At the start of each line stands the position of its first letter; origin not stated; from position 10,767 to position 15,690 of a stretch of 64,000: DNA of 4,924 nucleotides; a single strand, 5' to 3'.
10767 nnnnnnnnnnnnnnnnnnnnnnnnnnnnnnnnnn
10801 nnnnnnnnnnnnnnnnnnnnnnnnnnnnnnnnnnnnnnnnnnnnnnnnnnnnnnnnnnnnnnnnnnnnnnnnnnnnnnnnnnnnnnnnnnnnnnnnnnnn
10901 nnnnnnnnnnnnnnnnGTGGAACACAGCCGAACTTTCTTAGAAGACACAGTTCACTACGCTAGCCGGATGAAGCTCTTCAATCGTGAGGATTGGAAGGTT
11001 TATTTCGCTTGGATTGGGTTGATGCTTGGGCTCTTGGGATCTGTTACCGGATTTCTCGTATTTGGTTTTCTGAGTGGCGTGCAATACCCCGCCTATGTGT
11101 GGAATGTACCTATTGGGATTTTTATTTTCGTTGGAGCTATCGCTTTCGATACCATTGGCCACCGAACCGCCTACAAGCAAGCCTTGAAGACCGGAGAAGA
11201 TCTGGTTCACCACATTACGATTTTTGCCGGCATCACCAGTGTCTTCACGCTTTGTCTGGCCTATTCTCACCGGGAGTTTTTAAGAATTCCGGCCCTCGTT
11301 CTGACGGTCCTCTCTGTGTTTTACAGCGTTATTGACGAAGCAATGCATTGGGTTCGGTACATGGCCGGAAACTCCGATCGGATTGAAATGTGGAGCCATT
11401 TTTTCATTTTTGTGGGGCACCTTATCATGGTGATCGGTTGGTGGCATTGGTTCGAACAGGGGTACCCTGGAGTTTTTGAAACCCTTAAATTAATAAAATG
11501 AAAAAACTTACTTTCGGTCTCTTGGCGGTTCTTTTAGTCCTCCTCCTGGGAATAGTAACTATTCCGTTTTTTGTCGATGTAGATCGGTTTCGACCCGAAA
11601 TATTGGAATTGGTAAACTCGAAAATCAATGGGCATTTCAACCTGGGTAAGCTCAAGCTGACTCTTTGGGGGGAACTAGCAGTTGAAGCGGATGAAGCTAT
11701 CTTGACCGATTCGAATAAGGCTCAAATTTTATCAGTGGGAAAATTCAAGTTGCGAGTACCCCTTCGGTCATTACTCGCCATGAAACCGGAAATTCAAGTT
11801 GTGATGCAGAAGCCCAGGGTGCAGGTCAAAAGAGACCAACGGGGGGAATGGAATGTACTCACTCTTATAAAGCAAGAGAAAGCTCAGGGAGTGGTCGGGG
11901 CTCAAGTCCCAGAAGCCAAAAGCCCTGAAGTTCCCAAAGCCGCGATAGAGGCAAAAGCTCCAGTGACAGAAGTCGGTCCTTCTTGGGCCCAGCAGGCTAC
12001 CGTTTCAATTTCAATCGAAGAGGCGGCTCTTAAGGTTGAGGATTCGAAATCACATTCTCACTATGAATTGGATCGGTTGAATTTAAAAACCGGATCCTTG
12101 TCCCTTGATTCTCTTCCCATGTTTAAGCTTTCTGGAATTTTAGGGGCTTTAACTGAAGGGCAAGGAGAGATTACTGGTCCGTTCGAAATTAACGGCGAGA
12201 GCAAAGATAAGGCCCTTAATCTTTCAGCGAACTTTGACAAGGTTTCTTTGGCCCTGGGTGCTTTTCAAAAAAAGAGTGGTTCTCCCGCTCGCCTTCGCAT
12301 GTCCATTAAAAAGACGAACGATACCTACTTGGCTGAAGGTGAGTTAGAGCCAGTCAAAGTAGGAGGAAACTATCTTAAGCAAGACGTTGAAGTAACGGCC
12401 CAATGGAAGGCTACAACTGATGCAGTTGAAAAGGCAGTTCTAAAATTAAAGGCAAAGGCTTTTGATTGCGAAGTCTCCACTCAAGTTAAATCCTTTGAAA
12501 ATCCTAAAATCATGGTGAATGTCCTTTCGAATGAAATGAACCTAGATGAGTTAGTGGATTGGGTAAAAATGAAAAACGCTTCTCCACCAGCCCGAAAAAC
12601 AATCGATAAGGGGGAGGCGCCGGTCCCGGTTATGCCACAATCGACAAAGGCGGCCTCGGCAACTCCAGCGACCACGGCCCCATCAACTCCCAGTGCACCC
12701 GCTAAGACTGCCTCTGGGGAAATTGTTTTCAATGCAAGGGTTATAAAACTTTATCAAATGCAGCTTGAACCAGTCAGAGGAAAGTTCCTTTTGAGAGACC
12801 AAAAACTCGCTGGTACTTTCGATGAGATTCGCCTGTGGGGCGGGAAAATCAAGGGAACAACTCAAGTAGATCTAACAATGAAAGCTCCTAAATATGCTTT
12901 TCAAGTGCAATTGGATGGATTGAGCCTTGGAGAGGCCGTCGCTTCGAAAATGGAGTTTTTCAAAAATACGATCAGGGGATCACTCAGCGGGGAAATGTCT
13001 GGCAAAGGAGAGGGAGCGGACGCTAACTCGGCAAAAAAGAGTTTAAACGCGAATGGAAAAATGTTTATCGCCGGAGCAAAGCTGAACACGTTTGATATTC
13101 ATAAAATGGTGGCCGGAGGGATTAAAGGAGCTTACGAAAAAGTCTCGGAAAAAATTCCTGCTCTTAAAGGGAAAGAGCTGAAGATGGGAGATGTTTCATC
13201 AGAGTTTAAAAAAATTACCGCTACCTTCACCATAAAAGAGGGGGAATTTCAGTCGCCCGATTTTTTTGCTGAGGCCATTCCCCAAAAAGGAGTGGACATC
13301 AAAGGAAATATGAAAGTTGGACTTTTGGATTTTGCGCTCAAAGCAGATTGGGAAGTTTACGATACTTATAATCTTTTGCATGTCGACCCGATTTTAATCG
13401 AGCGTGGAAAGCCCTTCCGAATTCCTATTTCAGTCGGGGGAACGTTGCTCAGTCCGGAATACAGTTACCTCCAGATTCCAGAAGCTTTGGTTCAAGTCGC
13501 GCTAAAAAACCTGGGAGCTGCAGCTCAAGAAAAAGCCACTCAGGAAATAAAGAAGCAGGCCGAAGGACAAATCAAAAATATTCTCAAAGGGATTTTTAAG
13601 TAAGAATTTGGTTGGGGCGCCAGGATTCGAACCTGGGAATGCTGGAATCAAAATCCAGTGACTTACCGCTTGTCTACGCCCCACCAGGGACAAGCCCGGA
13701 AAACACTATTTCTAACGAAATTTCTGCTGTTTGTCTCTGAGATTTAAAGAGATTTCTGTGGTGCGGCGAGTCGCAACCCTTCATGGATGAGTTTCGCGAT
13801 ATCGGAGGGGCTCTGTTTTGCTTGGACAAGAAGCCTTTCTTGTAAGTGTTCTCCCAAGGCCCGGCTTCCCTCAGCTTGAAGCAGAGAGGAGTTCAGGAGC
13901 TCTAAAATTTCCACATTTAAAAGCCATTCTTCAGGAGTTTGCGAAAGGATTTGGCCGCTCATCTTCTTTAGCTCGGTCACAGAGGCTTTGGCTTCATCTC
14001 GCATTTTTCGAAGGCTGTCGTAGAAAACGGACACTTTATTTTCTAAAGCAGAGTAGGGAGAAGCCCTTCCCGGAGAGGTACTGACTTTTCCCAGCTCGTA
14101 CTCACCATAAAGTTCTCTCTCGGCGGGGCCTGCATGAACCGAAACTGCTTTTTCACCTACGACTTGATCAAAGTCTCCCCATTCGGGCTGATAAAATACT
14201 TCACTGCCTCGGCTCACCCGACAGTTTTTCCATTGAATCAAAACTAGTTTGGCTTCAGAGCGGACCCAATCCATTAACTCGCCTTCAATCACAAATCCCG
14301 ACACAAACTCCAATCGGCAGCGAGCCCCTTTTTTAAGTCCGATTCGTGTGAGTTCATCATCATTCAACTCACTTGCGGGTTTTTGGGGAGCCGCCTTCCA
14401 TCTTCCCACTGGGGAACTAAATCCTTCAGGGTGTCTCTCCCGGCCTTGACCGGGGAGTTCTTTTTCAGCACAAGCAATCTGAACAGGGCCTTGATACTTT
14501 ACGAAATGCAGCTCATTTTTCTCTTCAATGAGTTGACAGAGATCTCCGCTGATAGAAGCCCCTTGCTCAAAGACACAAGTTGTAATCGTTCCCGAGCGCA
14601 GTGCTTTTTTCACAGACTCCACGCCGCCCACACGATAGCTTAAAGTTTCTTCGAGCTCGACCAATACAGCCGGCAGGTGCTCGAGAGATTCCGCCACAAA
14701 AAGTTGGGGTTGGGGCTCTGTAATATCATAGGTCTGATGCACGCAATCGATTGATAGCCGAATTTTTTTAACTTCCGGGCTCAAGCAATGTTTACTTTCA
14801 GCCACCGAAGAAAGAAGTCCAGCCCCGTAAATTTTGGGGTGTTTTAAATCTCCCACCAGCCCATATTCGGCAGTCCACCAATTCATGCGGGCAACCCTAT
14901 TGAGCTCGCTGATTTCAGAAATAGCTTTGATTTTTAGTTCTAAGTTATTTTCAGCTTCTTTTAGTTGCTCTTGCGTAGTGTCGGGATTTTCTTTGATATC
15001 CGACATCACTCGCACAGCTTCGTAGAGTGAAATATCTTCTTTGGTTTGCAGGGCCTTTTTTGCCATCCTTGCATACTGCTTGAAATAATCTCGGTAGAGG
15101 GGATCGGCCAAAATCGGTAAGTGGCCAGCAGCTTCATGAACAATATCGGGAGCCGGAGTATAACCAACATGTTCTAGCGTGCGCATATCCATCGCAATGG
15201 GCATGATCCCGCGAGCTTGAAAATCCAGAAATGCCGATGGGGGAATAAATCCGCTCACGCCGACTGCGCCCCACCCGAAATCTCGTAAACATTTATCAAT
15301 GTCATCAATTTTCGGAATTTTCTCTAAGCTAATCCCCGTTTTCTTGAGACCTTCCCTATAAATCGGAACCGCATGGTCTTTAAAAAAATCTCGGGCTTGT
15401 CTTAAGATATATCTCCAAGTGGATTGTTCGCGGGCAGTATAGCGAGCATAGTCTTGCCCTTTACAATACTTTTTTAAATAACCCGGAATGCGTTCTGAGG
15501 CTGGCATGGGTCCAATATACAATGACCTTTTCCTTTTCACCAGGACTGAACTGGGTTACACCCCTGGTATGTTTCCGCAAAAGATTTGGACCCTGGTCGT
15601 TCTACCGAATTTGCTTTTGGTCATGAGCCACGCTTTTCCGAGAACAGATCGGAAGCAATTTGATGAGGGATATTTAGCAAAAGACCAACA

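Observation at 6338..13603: Carotenoid operon translationally coupled to a small membrane protein and an AsmA-family lipid-transport protein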

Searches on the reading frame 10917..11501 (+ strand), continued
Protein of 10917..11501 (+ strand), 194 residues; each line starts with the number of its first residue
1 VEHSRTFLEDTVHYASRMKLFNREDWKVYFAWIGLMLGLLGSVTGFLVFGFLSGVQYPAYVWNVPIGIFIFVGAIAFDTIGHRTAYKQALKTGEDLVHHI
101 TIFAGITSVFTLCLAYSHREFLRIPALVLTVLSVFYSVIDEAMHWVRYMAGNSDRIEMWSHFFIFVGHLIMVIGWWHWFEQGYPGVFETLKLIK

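Call 75: find_encoding_contigs(protein=P0128, flank=6000, max_places=3)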
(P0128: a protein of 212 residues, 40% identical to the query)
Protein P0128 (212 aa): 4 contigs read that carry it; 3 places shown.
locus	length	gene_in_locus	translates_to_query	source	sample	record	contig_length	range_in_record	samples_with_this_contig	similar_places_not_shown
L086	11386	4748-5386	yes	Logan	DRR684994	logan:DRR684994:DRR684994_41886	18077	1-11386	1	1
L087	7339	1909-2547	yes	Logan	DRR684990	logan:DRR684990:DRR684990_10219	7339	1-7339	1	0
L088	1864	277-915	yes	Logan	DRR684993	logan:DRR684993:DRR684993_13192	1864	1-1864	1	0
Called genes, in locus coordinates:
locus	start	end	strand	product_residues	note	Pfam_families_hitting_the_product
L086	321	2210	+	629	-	-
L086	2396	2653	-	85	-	-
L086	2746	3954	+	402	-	-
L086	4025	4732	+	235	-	PF00561:Abhydrolase_1 (weak), PF12697:Abhydrolase_6 (weak), PF12146:Hydrolase_4 (weak)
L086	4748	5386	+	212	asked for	PF00487:FA_desaturase (weak)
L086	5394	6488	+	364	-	PF13506:Glyco_transf_21, PF00535:Glycos_transf_2, PF10111:Glyco_tranf_2_2, PF13641:Glyco_tranf_2_3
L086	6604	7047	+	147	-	PF00903:Glyoxalase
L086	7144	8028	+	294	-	PF01764:Lipase_3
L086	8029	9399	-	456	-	PF05977:MFS_3, PF07690:MFS_1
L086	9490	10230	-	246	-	-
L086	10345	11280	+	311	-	PF13353:Fer4_12 (weak), PF04055:Radical_SAM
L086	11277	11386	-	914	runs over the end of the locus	PF00560:LRR_1 (faint), PF12799:LRR_4 (weak), PF13855:LRR_8, PF24758:LRR_At5g56370 (faint), PF12799:LRR_4 (weak)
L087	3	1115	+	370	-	?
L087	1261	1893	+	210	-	PF00561:Abhydrolase_1 (weak), PF12146:Hydrolase_4 (weak)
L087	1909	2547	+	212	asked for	PF00487:FA_desaturase (weak)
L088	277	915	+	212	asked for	PF00487:FA_desaturase (weak)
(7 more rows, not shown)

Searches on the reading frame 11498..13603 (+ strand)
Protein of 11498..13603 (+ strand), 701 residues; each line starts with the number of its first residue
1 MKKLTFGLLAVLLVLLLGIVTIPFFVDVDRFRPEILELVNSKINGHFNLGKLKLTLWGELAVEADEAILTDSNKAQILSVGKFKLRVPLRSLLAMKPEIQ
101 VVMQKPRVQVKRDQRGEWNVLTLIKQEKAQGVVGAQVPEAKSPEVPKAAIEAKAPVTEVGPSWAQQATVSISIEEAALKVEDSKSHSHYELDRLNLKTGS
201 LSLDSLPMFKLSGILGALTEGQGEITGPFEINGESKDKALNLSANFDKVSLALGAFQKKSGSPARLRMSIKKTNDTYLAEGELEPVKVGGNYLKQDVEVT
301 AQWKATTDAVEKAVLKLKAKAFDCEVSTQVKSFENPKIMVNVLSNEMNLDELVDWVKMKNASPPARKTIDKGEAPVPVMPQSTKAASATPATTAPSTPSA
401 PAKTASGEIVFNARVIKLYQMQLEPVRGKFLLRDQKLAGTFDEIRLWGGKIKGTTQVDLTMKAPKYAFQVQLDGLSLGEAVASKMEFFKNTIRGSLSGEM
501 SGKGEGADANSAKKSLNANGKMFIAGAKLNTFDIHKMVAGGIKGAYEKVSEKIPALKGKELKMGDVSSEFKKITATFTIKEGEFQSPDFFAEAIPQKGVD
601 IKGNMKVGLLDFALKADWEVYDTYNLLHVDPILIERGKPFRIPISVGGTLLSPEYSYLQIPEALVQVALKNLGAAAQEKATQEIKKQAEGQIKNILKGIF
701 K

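Call 3: search_protein_families(library=pfam, proteins=[window:11498-13603:+], max_evalue=0.01)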
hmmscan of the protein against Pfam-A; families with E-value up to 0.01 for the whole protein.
window:11498-13603:+ (701 aa): 2 families
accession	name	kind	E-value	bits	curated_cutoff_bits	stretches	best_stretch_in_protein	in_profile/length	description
PF05170.20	AsmA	-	5e-17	62.4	29.8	2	3-210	6-201/607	AsmA family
PF05359.17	DUF748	-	6.9e-10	38.1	50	1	5-491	18-373/1037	Domain of Unknown Function (DUF748)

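Call 4: search_protein_families(library=ncbifam, proteins=[window:11498-13603:+], max_evalue=0.01)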
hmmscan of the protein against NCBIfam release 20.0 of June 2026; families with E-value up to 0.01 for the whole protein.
window:11498-13603:+ (701 aa): 1 family
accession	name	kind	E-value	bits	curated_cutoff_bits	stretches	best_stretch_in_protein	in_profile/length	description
NF008091.0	PRK10833.1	equivalog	7.1e-20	71.1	412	2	283-694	227-613/618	outer membrane assembly protein AsmA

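Call 41: find_homologous_proteins(query=window:11498-13600:+)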
Query window:11498-13600:+ (701 aa): 8 proteins with E <= 0.001 among 8000 candidates.
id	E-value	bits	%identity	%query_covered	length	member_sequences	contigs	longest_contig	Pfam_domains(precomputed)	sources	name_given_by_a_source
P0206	0.0e+0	1418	93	100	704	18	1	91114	PF05170.21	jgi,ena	-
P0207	0.0e+0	1316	86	100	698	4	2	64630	PF05170.21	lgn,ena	-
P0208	0.0e+0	1229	80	100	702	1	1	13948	PF05170.21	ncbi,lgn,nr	ncbi:MAG: AsmA family protein [Proteobacteria bacterium]|nr:AsmA family protein [Pseudomonadota bact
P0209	2.4e-261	887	60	100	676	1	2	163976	PF05170.21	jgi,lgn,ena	-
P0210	4.4e-161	556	41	100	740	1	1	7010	PF05170.21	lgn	-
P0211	2.1e-27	114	35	21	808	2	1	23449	PF13116.12,PF05170.21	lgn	-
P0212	1.7e-11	61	29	38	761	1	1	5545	PF05170.21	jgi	jgi:hypothetical protein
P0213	3.4e-4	37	21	84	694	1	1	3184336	PF13116.12,PF05359.17,PF05170.21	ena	-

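Call 42: find_encoding_contigs(protein=P0209, flank=8000, max_places=2)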
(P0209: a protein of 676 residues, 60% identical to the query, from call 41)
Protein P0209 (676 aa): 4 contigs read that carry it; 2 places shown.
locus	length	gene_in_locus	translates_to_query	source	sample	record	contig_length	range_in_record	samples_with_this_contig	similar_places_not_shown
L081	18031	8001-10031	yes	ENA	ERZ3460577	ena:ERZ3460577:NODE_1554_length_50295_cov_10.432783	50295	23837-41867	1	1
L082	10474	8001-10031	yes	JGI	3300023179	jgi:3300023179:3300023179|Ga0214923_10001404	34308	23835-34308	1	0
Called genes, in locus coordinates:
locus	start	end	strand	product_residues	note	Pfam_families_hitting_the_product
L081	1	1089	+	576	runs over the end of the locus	PF02771:Acyl-CoA_dh_N, PF02770:Acyl-CoA_dh_M, PF00441:Acyl-CoA_dh_1, PF08028:Acyl-CoA_dh_2, PF21343:ACAD9-ACADV_C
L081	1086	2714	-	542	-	PF01464:SLT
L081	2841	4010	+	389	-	PF05834:Lycopene_cycl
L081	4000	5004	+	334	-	PF00348:polyprenyl_synt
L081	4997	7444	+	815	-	PF00890:FAD_binding_2 (weak), PF01266:DAO (weak), PF01593:Amino_oxidase, PF03486:HI0933_like (faint), PF07992:Pyr_redox_2 (weak), PF13450:NAD_binding_8, PF00494:SQS_PSY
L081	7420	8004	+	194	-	-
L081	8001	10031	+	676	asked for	PF05170:AsmA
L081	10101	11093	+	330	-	-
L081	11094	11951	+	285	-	-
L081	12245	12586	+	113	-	PF01909:NTP_transf_2, PF18765:Polbeta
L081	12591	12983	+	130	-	PF05168:HEPN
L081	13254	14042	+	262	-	-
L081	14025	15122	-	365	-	PF13677:MotB_plug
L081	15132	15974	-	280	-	PF01618:MotA_ExbB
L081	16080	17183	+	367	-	PF11104:PilM_2, PF00022:Actin (faint), PF06723:MreB_Mbl (faint), PF14450:FtsA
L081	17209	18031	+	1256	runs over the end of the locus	PF00082:Peptidase_S8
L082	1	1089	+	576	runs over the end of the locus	PF02771:Acyl-CoA_dh_N, PF02770:Acyl-CoA_dh_M, PF00441:Acyl-CoA_dh_1, PF08028:Acyl-CoA_dh_2, PF21343:ACAD9-ACADV_C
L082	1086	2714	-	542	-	PF01464:SLT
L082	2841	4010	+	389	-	PF05834:Lycopene_cycl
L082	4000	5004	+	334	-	PF00348:polyprenyl_synt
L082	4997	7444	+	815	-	PF00890:FAD_binding_2 (faint), PF01266:DAO (faint), PF01593:Amino_oxidase, PF03486:HI0933_like (faint), PF07992:Pyr_redox_2 (faint), PF13450:NAD_binding_8, PF00494:SQS_PSY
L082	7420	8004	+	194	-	-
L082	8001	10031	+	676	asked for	PF05170:AsmA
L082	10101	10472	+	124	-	?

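Call 43: find_encoding_contigs(protein=P0210, flank=8000, max_places=2)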
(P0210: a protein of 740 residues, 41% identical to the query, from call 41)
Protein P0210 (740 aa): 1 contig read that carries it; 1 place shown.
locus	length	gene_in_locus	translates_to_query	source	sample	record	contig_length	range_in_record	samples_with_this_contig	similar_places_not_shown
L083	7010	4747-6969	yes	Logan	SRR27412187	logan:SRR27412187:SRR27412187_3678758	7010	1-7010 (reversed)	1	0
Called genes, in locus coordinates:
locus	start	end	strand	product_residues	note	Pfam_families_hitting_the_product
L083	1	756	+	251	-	?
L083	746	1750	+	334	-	PF00348:polyprenyl_synt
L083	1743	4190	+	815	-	PF00070:Pyr_redox (faint), PF00890:FAD_binding_2 (weak), PF01266:DAO (weak), PF01593:Amino_oxidase, PF07992:Pyr_redox_2 (weak), PF13450:NAD_binding_8, PF01266:DAO (weak), PF00494:SQS_PSY, +3 more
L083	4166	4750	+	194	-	-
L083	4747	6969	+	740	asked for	PF05170:AsmA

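Call 66: predict_structure(alignment_id=A3)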
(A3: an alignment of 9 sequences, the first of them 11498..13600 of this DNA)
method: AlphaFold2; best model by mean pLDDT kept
length: 701 residues; sequences in the alignment: 9
mean_pLDDT: 71.1   pTM: 0.57
mean pLDDT of the five models: 71.1, 66.8, 64.5, 63.0, 60.4
residues with pLDDT >= 90: 151; 70-90: 272; 50-70: 153; < 50: 125
segments of 3 or more residues with pLDDT < 50: 127-161, 365-397, 534-553, 555-567, 683-701
pLDDT, mean of each block of 10 residues (from residue 1): 53 57 66 82 82 73 83 82 79 71 88 79 54 24 28 32 63 89 78 87 75 77 76 87 92 79 93 86 93 91 93 95 95 89 93 86 44 27 26 43 85 90 91 92 86 91 89 86 69 82 86 86 71 47 42 44 42 65 74 72 74 74 65 55 71 65 62 54 47 37 33
secondary structure, 60 per line:
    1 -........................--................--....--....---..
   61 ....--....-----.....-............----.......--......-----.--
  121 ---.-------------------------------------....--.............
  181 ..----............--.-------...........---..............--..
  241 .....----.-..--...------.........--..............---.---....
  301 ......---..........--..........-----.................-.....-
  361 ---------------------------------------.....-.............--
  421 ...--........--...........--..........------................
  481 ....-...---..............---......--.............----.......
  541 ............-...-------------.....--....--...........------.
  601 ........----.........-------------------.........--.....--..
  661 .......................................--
elements in order (helices of 4 or more, strands of 3 or more residues): H2-25 H28-42 E46-49 E52-55 E59-64 E67-70 E76-80 E82-88 H89-93 E98-104 E107-112 H162-165 E168-182 E187-198 E209-219 E223-236 E239-245 E256-258 E265-273 E276-289 E297-306 E310-319 E322-331 E337-348 H349-352 H355-359 H400-404 E406-418 E421-423 E426-433 E436-446 E449-458 E465-476 H477-484 E492-505 H509-514 E517-529 H534-552 E570-574 E577-580 E583-593 E600-608 E613-621 E641-649 E652-656 H659-699

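Call 72: search_solved_structures(query=A3, max_evalue=0.1)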
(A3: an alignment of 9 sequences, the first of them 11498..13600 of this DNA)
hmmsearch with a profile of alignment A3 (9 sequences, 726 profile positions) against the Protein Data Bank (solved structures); distinct sequences matched with E-value up to 0.1: 0.

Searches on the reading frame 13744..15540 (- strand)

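Call 3: search_protein_families(library=pfam, proteins=[window:13744-15540:-], max_evalue=0.01)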
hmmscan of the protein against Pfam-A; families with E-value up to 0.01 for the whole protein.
window:13744-15540:- (598 aa): 2 families
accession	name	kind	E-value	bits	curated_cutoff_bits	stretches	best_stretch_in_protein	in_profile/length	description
PF00351.26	Biopterin_H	-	1.5e-30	106.8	22.7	2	28-155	53-187/331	Biopterin-dependent aromatic amino acid hydroxylase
PF07544.18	Med9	-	0.0077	16.7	26.9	0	174-212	40-78/80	RNA polymerase II transcription mediator complex subunit 9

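Call 4: search_protein_families(library=ncbifam, proteins=[window:13744-15540:-], max_evalue=0.01)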
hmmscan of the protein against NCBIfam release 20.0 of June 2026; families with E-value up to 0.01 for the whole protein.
window:13744-15540:- (598 aa): 7 families
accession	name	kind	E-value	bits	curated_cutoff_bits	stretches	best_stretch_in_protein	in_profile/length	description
NF010657.0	PRK14056.1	equivalog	1.2e-191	638.6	346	1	14-593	3-575/580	aromatic amino acid hydroxylase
NF008877.0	PRK11913.1-2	equivalog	2.7e-49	167.6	247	1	28-300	18-249/264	phenylalanine 4-monooxygenase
TIGR01267.1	Phe4hydrox_mono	equivalog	1.5e-41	142.3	264.75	2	26-168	3-146/248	phenylalanine 4-monooxygenase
TIGR01268.1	Phe4hydrox_tetr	equivalog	8.8e-27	93.9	704.8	2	213-295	302-385/436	phenylalanine 4-monooxygenase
TIGR01269.1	Tyr_3_monoox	equivalog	1.3e-24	87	654.65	2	25-154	175-309/457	tyrosine 3-monooxygenase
TIGR01270.1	Trp_5_monoox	equivalog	6.3e-24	84.5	705.5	2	31-152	187-313/464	tryptophan 5-monooxygenase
NF010656.0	PRK14055.1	equivalog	1.7e-16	60.5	472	2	94-165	159-230/362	aromatic amino acid hydroxylase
